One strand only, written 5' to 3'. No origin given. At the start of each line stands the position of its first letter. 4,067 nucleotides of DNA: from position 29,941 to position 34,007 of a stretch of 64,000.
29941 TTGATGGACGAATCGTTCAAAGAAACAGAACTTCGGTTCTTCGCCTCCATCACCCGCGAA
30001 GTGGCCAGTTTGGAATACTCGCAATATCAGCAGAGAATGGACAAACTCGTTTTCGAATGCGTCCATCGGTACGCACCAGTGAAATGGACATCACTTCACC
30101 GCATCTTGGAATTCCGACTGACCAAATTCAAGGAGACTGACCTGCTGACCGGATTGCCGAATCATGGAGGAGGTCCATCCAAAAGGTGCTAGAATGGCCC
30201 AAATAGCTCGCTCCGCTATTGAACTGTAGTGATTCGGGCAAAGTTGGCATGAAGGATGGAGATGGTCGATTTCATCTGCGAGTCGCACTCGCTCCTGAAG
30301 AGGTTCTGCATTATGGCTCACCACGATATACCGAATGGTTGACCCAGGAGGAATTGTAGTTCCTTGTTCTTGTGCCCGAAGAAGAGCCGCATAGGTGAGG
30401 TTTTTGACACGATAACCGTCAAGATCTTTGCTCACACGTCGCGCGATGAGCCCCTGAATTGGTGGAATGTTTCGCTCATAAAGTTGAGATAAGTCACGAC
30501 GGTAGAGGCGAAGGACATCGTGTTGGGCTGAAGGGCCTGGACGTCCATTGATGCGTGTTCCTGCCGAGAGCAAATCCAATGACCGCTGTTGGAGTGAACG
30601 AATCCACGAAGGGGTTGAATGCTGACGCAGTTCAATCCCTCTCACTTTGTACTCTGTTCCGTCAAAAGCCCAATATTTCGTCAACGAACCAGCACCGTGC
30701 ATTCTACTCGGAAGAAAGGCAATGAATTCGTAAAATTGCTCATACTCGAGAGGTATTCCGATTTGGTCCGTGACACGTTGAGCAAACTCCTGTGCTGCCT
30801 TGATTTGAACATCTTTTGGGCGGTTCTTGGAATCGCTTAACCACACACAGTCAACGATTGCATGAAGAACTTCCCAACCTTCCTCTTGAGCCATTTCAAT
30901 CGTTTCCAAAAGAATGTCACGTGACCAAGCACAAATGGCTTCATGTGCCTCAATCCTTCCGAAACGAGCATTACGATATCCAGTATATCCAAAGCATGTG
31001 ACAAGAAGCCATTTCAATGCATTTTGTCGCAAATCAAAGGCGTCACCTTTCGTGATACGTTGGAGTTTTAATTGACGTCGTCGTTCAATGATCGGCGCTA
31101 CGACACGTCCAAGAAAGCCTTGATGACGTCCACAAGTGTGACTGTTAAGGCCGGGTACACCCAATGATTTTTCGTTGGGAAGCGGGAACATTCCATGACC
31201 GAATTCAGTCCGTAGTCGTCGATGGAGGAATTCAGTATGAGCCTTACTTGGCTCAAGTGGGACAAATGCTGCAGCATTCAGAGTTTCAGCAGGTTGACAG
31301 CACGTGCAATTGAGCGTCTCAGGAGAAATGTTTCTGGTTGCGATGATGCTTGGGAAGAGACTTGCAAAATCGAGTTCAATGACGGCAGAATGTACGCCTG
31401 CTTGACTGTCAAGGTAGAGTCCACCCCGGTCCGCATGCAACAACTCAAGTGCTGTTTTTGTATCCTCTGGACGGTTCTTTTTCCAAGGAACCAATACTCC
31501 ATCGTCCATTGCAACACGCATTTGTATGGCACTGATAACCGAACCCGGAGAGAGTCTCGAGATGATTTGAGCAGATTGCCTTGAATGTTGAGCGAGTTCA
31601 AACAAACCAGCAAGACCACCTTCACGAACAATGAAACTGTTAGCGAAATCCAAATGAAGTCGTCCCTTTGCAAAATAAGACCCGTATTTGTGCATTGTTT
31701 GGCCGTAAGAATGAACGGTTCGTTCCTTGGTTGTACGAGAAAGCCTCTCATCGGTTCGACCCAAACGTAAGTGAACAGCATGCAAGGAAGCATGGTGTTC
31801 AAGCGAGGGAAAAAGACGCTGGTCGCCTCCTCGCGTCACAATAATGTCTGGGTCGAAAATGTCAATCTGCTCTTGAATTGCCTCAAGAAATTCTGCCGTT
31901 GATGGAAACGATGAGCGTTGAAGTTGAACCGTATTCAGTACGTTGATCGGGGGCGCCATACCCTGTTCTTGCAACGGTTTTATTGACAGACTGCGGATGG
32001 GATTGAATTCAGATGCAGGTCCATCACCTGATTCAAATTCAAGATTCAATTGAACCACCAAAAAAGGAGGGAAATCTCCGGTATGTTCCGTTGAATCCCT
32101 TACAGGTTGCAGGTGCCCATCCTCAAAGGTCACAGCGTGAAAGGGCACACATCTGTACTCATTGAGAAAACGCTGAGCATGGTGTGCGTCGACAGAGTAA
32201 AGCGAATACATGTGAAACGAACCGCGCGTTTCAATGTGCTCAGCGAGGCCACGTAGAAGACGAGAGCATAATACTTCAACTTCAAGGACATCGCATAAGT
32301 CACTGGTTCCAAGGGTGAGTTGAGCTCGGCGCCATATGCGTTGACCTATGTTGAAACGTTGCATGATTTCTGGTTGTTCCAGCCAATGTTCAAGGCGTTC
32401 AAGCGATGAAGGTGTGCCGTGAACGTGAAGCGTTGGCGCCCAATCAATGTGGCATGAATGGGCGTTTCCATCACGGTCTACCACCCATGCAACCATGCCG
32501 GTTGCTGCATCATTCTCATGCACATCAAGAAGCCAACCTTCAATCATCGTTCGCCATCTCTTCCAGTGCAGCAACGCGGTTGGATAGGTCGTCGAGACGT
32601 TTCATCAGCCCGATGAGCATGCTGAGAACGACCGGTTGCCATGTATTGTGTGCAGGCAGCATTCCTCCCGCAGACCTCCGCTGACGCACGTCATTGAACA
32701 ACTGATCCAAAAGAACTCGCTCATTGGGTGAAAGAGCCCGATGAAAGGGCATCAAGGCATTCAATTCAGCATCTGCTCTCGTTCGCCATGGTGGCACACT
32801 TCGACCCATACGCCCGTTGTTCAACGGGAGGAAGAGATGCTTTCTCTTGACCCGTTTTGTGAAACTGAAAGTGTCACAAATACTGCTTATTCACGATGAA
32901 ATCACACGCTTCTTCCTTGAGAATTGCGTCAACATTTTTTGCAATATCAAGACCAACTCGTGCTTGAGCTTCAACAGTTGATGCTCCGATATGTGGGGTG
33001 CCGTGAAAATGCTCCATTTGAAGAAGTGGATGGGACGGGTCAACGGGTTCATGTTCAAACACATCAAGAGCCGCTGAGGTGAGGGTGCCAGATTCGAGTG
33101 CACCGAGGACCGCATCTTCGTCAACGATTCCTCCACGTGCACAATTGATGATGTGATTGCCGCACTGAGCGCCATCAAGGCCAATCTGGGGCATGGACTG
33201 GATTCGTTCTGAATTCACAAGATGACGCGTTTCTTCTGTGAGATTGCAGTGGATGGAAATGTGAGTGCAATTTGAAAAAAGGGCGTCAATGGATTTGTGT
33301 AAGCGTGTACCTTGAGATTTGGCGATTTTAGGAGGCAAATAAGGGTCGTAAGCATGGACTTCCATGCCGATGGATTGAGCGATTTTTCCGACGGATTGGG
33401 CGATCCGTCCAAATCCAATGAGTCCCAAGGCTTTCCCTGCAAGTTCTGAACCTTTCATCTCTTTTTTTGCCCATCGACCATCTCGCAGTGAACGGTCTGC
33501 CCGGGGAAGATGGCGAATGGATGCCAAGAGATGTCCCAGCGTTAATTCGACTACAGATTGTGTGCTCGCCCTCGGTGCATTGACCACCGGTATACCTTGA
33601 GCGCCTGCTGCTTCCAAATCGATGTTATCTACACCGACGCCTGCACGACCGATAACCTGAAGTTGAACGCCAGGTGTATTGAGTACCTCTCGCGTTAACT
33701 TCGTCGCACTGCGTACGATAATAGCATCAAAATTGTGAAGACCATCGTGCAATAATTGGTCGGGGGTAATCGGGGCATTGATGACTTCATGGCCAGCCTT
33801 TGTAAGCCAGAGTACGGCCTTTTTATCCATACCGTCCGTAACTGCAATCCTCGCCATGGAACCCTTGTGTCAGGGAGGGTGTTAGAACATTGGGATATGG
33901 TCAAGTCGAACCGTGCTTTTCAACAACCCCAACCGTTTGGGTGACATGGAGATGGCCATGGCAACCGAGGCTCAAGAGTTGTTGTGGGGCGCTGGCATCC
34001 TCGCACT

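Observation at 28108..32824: Candidate archaeal damage-tolerance (mutasome-like) module: DinB + P-loop-dead RadB paralog + exonuclease-dead PolB + coupled small ORF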

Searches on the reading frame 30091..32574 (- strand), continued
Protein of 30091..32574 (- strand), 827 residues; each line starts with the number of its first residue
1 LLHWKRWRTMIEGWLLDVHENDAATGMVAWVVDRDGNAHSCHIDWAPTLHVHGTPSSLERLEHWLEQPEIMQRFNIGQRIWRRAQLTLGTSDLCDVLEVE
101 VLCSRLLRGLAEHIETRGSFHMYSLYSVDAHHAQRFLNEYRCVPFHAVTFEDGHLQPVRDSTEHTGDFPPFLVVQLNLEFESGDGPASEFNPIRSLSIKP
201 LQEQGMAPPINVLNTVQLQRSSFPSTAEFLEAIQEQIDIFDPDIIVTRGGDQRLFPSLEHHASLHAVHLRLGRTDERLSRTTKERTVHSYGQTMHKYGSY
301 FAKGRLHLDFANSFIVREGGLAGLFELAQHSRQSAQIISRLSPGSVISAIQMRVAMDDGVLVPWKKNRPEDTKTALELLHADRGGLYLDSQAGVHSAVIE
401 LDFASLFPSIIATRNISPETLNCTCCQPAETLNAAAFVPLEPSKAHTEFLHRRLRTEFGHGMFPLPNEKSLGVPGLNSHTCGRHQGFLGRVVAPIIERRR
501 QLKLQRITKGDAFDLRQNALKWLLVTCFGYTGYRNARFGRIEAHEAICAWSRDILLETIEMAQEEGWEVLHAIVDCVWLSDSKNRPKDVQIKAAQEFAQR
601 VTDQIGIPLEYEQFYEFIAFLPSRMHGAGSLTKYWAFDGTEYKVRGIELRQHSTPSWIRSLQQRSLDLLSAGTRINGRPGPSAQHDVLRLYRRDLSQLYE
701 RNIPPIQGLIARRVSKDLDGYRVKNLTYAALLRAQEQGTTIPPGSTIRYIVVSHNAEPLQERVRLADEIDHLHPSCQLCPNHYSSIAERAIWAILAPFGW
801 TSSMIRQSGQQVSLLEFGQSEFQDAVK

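Call 98: get_annotated_region(hit=H7, flank=3000)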
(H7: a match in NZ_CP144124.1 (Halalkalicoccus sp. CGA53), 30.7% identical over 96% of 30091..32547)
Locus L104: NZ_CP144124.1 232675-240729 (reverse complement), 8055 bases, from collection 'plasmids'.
description: Halalkalicoccus sp. CGA53 plasmid unnamed1, complete sequence
organism: Halalkalicoccus sp. CGA53 (NCBI taxid 3117733)
taxonomy: Archaea; Euryarchaeota; Halobacteria; Halobacteriales; Halococcaceae; Halalkalicoccus; Halalkalicoccus sp. CGA53
host: -; source: cell culture,sediment; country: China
typing (MOB-suite, as given by PLSDB): non-mobilizable
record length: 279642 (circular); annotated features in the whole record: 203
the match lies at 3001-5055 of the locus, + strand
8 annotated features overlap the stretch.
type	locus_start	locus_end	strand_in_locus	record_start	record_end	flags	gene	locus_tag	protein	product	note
CDS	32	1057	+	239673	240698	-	-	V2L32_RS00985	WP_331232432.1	Cdc6/Cdc18 family protein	-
CDS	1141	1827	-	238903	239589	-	-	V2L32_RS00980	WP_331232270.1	SOS response-associated peptidase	GO:0018142 - protein-DNA covalent cross-linking [Evidence IEA]; GO:0009432 - SOS response [Evidence IEA]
CDS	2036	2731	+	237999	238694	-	-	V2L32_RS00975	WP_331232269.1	hypothetical protein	-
CDS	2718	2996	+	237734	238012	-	-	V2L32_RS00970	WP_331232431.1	hypothetical protein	-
CDS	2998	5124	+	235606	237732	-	-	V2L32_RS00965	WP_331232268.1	type B DNA-directed DNA polymerase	-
CDS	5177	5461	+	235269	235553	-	-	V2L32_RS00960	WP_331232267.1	PadR family transcriptional regulator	-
CDS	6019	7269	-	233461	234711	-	-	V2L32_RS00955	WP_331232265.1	Zn-dependent hydrolase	-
CDS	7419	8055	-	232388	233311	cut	speB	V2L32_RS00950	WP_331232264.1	agmatinase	GO:0008295 - spermidine biosynthetic process [Evidence IEA]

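Call 99: get_annotated_region(hit=H11, flank=3000)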
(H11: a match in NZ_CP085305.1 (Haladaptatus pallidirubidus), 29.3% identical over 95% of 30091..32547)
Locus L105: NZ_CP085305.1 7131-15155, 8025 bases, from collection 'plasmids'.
description: Haladaptatus pallidirubidus strain YIM 93656 plasmid unnamed4, complete sequence
organism: Haladaptatus pallidirubidus (NCBI taxid 1008152)
taxonomy: Archaea; Euryarchaeota; Halobacteria; Halobacteriales; Haladaptataceae; Haladaptatus; Haladaptatus pallidirubidus
host: -; source: cell culture,saline soil; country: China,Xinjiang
typing (MOB-suite, as given by PLSDB): non-mobilizable
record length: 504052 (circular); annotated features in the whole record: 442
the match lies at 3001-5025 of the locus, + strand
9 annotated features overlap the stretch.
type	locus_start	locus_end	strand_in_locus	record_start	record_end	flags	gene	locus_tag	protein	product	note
CDS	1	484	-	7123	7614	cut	-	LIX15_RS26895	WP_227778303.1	DNA-binding protein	-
CDS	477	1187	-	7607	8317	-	-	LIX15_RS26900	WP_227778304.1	nucleotidyltransferase domain-containing protein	-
CDS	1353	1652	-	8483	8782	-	-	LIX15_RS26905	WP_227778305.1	hypothetical protein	-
CDS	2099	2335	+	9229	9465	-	-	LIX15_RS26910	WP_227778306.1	hypothetical protein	-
CDS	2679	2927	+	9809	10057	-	-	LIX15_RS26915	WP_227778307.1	hypothetical protein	-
CDS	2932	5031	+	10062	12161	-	-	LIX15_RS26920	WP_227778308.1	type B DNA-directed DNA polymerase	-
CDS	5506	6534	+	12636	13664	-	-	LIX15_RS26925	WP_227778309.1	DUF1214 domain-containing protein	-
CDS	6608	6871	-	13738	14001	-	-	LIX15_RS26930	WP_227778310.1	bacteriophage holin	-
CDS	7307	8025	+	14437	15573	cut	-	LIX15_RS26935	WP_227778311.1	DUF1214 domain-containing protein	-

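Call 100: get_annotated_region(hit=H14, flank=3000)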
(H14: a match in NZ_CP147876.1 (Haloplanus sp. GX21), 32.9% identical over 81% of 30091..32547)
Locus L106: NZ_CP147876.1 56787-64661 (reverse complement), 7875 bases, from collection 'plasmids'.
description: Haloplanus sp. GX21 plasmid unnamed2, complete sequence
organism: Haloplanus sp. GX21 (NCBI taxid 3127120)
taxonomy: Archaea; Euryarchaeota; Halobacteria; Halobacteriales; Haloferacaceae; Haloplanus; Haloplanus sp. GX21
host: -; source: cell culture,marine solar saltern; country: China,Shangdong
typing (MOB-suite, as given by PLSDB): non-mobilizable; mating-pair formation MPF_T
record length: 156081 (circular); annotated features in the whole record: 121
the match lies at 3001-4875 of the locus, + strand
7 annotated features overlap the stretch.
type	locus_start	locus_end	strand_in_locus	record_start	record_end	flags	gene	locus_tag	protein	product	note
CDS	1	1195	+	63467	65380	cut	-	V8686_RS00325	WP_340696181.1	DUF262 domain-containing protein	-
CDS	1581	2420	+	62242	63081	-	-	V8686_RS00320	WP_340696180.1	hypothetical protein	-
CDS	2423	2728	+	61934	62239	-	-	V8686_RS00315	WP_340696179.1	hypothetical protein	-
CDS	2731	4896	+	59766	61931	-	-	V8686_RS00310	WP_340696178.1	type B DNA-directed DNA polymerase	-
CDS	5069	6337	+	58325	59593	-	-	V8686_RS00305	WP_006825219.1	orc1/cdc6 family replication initiation protein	-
CDS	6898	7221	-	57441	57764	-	-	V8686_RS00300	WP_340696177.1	hypothetical protein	-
CDS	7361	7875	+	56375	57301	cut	-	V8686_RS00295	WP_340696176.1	MarR family transcriptional regulator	-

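Call 101: get_annotated_region(hit=H16, flank=3000)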
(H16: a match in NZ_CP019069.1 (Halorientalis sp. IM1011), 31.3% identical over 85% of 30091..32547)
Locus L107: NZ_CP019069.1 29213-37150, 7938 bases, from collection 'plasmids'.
description: Halorientalis sp. IM1011 plasmid pHOS100, complete sequence
organism: Halorientalis sp. IM1011 (NCBI taxid 1932360)
taxonomy: Archaea; Euryarchaeota; Halobacteria; Halobacteriales; Haloarculaceae; Halorientalis; Halorientalis sp. IM1011
host: -; source: cell culture,saltern; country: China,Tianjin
typing (MOB-suite, as given by PLSDB): non-mobilizable
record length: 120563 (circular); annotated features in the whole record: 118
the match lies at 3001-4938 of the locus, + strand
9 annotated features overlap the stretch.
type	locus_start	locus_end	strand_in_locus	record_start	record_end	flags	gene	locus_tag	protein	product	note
CDS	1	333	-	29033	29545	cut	-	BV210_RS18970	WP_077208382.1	hypothetical protein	-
CDS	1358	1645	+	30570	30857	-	-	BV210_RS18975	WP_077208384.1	hypothetical protein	-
CDS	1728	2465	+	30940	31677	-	-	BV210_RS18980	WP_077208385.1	hypothetical protein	-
CDS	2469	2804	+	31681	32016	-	-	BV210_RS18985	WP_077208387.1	hypothetical protein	-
CDS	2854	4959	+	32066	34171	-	-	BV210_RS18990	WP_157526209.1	type B DNA-directed DNA polymerase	-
CDS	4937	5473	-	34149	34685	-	-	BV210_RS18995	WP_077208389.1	hypothetical protein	-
CDS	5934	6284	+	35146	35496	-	-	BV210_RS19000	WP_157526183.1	hypothetical protein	-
CDS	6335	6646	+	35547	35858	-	-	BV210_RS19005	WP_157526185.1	hypothetical protein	-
CDS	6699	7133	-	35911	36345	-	-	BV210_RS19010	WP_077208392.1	hypothetical protein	-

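Call 102: get_annotated_region(hit=H25, flank=3000)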
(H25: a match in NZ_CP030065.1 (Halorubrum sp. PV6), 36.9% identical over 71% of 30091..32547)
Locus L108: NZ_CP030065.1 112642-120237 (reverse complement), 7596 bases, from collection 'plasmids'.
description: Halorubrum sp. PV6 plasmid pHrrPV6, complete sequence
organism: Halorubrum sp. PV6 (NCBI taxid 634157)
taxonomy: Archaea; Euryarchaeota; Halobacteria; Halobacteriales; Haloferacaceae; Halorubrum; Halorubrum sp. PV6
host: -; source: salt water,water sample; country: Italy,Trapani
typing (MOB-suite, as given by PLSDB): non-mobilizable
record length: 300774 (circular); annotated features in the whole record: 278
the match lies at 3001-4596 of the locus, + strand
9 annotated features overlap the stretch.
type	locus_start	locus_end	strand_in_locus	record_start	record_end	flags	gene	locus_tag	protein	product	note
CDS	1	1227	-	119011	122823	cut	-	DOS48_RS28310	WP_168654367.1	helicase-related protein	-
CDS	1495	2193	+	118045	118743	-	-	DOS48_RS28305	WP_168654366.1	hypothetical protein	-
CDS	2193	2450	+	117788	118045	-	-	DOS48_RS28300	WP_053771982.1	hypothetical protein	-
CDS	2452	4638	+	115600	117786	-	-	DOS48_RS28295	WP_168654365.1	type B DNA-directed DNA polymerase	-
CDS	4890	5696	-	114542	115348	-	-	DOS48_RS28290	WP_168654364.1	hypothetical protein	-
CDS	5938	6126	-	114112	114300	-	-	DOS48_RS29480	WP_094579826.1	hypothetical protein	-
CDS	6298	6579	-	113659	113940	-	-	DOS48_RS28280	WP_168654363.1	helix-turn-helix transcriptional regulator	-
CDS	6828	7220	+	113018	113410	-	-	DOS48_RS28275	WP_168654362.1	hypothetical protein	-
CDS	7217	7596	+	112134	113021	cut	-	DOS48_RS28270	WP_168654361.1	SDR family NAD(P)-dependent oxidoreductase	-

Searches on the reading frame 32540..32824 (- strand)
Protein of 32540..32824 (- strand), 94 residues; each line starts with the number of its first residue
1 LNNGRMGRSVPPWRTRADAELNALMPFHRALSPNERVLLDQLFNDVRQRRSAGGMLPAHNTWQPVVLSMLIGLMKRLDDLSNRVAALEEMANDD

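Call 3: search_protein_families(library=pfam, proteins=[window:32540-32824:-], max_evalue=0.1)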
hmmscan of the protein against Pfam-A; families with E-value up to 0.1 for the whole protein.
window:32540-32824:- (94 aa): 0 families

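Call 4: search_protein_families(library=ncbifam, proteins=[window:32540-32824:-], max_evalue=0.1)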
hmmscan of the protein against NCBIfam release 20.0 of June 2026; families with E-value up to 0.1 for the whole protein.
window:32540-32824:- (94 aa): 0 families

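Call 15: search_protein_families(library=pfam, proteins=[window:32540-32809:-], max_evalue=10)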
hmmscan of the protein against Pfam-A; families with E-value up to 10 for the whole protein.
window:32540-32809:- (89 aa): 1 family
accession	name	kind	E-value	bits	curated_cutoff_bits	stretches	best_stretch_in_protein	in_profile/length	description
PF10393.14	Matrilin_ccoil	-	0.18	12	26.3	1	61-85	20-44/45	Trimeric coiled-coil oligomerisation domain of matrilin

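Call 16: find_homologous_proteins(query=window:32540-32809:-, max_evalue=0.01)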
Query window:32540-32809:- (89 aa): 30 proteins with E <= 0.01 among 30 candidates.
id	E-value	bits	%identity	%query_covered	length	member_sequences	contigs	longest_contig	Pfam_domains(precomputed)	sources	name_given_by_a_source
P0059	6.7e-52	191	100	100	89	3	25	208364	PF26485.1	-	-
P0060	3.2e-48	179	92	100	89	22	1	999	PF26485.1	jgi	jgi:hypothetical protein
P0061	3.7e-48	179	91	100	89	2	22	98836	PF26485.1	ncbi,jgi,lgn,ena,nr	ncbi:MAG: hypothetical protein L7S48_01730 [Candidatus Poseidonia sp.]|nr:hypothetical protein [Pose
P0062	7.4e-48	178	91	100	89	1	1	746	PF26485.1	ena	-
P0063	2.5e-47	176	90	100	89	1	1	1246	PF26485.1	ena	-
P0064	3.8e-47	176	91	100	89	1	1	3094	PF26485.1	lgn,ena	-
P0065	6.9e-47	175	91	100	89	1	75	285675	PF26485.1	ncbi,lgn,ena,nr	ncbi:MAG: hypothetical protein ISP83_00145 [Candidatus Poseidonia sp.]|nr:hypothetical protein [Pose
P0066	9.9e-46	171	89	100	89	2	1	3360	PF26485.1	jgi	-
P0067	4.4e-45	169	89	96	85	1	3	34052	PF26485.1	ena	-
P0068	1.2e-38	149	93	82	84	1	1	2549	PF26485.1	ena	-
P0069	1.4e-38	148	100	80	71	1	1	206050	PF26485.1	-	-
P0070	7.9e-28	114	62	100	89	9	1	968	PF26485.1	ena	-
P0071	4.2e-27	112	62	100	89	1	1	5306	PF26485.1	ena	-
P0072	1.3e-26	110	62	100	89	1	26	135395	PF26485.1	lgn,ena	-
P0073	2.1e-26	109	60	100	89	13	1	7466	PF26485.1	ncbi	-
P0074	4.7e-26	108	61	100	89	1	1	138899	PF26485.1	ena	-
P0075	6.7e-26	108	57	100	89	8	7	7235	PF26485.1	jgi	jgi:hypothetical protein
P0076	1.1e-25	107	58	100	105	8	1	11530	PF26485.1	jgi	jgi:hypothetical protein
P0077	5.2e-25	105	60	100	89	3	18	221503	PF26485.1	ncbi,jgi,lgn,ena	jgi:hypothetical protein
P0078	8.9e-25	104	58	100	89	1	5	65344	PF26485.1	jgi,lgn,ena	jgi:hypothetical protein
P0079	9.5e-25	104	57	100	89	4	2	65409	PF26485.1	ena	-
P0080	1.4e-24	104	60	93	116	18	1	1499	PF26485.1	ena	-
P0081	4.6e-24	102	57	94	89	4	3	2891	PF26485.1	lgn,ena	-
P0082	1.3e-23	101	54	100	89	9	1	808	PF26485.1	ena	-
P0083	2.0e-23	100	59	93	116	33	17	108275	PF26485.1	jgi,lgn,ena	-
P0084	3.0e-23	99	57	94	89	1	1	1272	PF26485.1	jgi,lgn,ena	jgi:hypothetical protein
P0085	5.2e-23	99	59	93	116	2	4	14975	PF26485.1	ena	-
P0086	9.9e-23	98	58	93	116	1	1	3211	PF26485.1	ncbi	-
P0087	6.0e-22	95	54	100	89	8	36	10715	PF26485.1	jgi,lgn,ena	jgi:hypothetical protein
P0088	3.9e-21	93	53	100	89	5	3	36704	PF26485.1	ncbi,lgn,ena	-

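Call 69: predict_structure(alignment_id=A4)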
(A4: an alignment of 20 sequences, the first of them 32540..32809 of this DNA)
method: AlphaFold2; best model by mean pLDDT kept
length: 89 residues; sequences in the alignment: 20
mean_pLDDT: 72.2   pTM: 0.41
mean pLDDT of the five models: 72.2, 69.3, 65.6, 65.4, 63.8
residues with pLDDT >= 90: 0; 70-90: 59; 50-70: 29; < 50: 1
segments of 3 or more residues with pLDDT < 50: none
pLDDT, mean of each block of 10 residues (from residue 1): 62 73 76 79 67 56 77 86 75
secondary structure, 60 per line:
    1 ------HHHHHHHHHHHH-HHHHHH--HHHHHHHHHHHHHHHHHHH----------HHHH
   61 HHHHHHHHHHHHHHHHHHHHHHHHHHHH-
elements in order: H7-18 H20-25 H28-46 H57-88

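Call 73: fold_search(model_id=the predicted structure, library=pdb)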
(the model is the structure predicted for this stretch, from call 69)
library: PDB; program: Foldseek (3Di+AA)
matches with E <= 10: 12; with E <= 0.001: 0
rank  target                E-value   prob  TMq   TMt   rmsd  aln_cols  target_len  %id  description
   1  3ci4                  4.5e+00  0.04  0.24  0.15   8.1        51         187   20  Structure of the PduO-type ATP:co(I)rrinoid adenosyltransferase from Lactobacillus reuteri complexed with four-coordinat (released 2008-05-27)
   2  4n57_A                5.2e+00  0.12  0.34  0.11   4.1        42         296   14  Crystal structure of aminoglycoside phosphotransferase APH(2'')-IVa ADP complex (released 2014-12-17)
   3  5c4k_B                6.0e+00  0.11  0.35  0.12   4.0        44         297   14  APH(2")-IVa in complex with GET (G418) at room temperature (released 2016-02-03)
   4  6nhv_R                6.9e+00  0.05  0.33  0.14   7.2        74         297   15  Single particle reconstruction of DARPin and its bound GFP on a symmetric scaffold (released 2019-05-08)
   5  4dtb_A                7.3e+00  0.10  0.35  0.12   4.2        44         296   14  Crystal Structure of F95Y Aminoglycoside-2''-Phosphotransferase Type IVa in Complex with Guanosine (released 2012-03-07)
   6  6cd7_A                7.3e+00  0.10  0.36  0.12   2.8        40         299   15  Crystal structure of APH(2")-IVa in complex with plazomicin (released 2018-02-28)
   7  6jmt_F                7.3e+00  0.03  0.23  0.07  11.3        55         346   14  Crystal structure of GIT/PIX complex (released 2020-05-20)
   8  9a7s_A                7.9e+00  0.03  0.26  0.12  13.2        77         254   21  Integrative model of RPSD-RPOB by crosslinking MS and deep learning (released 2024-09-18)
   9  1g1e_MODEL_1_B        7.9e+00  0.02  0.26  0.26   9.2        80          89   18  NMR STRUCTURE OF THE HUMAN MAD1 TRANSREPRESSION DOMAIN SID IN COMPLEX WITH MAMMALIAN SIN3A PAH2 DOMAIN (released 2000-12-06)
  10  1adj_A                9.0e+00  0.03  0.25  0.07   8.2        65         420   23  HISTIDYL-TRNA SYNTHETASE IN COMPLEX WITH HISTIDINE (released 1997-08-20)
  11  3sg8_A                9.7e+00  0.08  0.35  0.12   4.2        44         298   14  Crystal Structure of Aminoglycoside-2''-Phosphotransferase Type IVa Tobramycin Complex (released 2011-06-29)
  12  9pnr                  9.7e+00  0.03  0.25  0.01   6.3        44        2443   30  N4 vRNAP gp50 - Closed Complex (released 2025-12-10)

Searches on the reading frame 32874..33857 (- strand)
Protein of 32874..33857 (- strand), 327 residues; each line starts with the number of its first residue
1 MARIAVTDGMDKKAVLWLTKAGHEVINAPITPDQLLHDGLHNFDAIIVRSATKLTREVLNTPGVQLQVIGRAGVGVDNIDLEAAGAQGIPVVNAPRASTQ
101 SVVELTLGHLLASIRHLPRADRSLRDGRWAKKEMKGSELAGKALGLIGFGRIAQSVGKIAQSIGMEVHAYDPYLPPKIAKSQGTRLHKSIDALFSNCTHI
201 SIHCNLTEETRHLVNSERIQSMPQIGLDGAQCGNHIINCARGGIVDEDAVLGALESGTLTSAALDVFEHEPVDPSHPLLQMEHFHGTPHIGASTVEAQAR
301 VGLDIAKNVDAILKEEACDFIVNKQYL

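Call 3: search_protein_families(library=pfam, proteins=[window:32874-33857:-], max_evalue=0.1)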
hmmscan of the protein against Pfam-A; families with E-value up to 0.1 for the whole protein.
window:32874-33857:- (327 aa): 2 families
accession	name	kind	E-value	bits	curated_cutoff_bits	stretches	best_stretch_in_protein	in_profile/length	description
PF02826.25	2-Hacid_dh_C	-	2.6e-53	180.5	25.1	1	107-291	1-178/178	D-isomer specific 2-hydroxyacid dehydrogenase, NAD binding domain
PF00389.36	2-Hacid_dh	-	7.8e-31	107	24.6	1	4-323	1-134/134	D-isomer specific 2-hydroxyacid dehydrogenase, catalytic domain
